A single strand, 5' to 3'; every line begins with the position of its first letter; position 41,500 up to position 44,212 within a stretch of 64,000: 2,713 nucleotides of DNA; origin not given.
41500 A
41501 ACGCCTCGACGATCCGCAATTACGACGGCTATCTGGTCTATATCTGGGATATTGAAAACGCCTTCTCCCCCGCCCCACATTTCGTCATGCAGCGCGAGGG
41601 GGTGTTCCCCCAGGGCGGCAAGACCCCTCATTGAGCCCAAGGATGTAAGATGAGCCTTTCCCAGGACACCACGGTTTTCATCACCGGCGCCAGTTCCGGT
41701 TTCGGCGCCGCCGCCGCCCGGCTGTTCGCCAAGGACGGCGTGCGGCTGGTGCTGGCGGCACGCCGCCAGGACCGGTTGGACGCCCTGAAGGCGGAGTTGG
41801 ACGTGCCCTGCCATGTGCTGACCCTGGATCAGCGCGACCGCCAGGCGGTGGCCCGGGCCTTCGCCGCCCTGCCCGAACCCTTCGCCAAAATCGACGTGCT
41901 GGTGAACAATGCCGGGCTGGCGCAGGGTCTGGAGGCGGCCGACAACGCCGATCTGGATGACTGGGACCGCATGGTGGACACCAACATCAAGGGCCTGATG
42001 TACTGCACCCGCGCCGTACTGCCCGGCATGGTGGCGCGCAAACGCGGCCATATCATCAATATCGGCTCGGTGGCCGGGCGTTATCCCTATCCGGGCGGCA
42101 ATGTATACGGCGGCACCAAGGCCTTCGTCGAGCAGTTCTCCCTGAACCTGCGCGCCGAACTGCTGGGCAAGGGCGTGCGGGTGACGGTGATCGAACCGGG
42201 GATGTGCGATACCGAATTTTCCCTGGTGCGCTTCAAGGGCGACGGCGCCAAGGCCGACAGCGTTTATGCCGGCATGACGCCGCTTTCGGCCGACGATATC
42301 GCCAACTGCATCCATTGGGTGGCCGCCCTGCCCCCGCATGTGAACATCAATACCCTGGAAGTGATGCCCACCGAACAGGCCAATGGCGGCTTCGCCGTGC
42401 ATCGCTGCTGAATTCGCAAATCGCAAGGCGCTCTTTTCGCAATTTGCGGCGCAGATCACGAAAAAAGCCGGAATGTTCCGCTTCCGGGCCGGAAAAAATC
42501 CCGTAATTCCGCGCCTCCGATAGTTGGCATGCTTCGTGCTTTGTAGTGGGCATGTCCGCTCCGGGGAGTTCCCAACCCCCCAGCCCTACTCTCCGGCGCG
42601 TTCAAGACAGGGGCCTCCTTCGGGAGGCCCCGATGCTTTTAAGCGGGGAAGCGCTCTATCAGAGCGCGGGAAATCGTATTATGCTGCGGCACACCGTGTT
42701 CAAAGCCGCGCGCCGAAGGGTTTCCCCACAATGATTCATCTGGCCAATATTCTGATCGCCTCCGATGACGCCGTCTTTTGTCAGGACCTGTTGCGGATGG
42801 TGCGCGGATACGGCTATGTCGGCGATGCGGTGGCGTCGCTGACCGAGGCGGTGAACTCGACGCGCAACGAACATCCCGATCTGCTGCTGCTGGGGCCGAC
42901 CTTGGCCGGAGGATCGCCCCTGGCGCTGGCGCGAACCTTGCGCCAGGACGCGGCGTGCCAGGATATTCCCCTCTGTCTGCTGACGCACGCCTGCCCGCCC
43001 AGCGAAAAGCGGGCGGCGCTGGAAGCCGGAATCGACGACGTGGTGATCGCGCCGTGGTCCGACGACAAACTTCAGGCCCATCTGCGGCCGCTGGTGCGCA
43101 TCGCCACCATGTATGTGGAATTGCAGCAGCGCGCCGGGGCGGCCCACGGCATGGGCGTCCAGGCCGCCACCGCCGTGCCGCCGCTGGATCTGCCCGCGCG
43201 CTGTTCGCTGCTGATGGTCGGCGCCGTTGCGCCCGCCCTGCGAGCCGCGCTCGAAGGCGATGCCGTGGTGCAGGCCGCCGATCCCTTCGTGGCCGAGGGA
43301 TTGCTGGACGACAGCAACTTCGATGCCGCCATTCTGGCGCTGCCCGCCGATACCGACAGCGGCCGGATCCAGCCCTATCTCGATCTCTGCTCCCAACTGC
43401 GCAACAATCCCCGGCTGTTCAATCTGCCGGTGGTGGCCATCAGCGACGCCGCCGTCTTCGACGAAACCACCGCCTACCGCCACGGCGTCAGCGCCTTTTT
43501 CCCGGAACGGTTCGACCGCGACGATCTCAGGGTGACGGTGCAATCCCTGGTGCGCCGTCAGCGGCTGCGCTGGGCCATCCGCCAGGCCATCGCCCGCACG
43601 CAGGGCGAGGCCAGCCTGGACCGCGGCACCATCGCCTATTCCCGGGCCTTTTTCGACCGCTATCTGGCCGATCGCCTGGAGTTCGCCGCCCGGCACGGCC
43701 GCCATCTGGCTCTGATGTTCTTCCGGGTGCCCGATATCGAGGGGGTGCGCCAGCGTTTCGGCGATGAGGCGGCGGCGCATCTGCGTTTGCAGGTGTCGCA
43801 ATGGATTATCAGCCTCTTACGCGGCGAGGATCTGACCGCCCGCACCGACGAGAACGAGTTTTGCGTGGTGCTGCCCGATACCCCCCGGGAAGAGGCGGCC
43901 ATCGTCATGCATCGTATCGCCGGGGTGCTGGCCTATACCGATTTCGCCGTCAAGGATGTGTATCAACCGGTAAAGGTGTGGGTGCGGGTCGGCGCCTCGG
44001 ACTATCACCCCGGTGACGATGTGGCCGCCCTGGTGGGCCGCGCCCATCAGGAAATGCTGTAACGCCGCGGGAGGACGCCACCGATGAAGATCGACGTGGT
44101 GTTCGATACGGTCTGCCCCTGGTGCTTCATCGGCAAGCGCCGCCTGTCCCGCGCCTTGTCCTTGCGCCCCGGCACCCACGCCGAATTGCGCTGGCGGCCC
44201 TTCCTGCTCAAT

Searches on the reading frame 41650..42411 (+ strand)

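Call 25: search_protein_families(library=pfam, proteins=[window:41650-42411:+], max_evalue=0.001)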
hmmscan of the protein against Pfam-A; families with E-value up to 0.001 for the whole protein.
window:41650-42411:+ (253 aa): 5 families
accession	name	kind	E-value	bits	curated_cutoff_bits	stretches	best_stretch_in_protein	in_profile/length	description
PF00106.31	adh_short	-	6.5e-54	182.8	26.6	1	8-190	2-186/195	short chain dehydrogenase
PF13561.12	adh_short_C2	-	1.1e-37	130.3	27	1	13-221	1-213/236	Enoyl-(Acyl carrier protein) reductase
PF08659.16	KR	-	4.6e-12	46.7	22.6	1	8-169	2-165/180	KR domain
PF23441.1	SDR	-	2.9e-05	24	27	0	6-202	7-209/258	SDR-like rossmann domain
PF01370.27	Epimerase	-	9.4e-05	22.4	20.9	1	9-122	1-105/240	NAD dependent epimerase/dehydratase family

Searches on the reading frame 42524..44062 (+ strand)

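Call 25: search_protein_families(library=pfam, proteins=[window:42524-44062:+], max_evalue=0.001)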
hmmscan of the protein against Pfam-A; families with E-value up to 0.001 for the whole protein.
window:42524-44062:+ (512 aa): 2 families
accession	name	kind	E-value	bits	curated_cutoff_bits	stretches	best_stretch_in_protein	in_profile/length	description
PF00990.26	GGDEF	-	1.7e-17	64.1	23.8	1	364-511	2-151/161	Diguanylate cyclase, GGDEF domain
PF00072.30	Response_reg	-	8.1e-13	49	30.2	1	76-187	1-110/111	Response regulator receiver domain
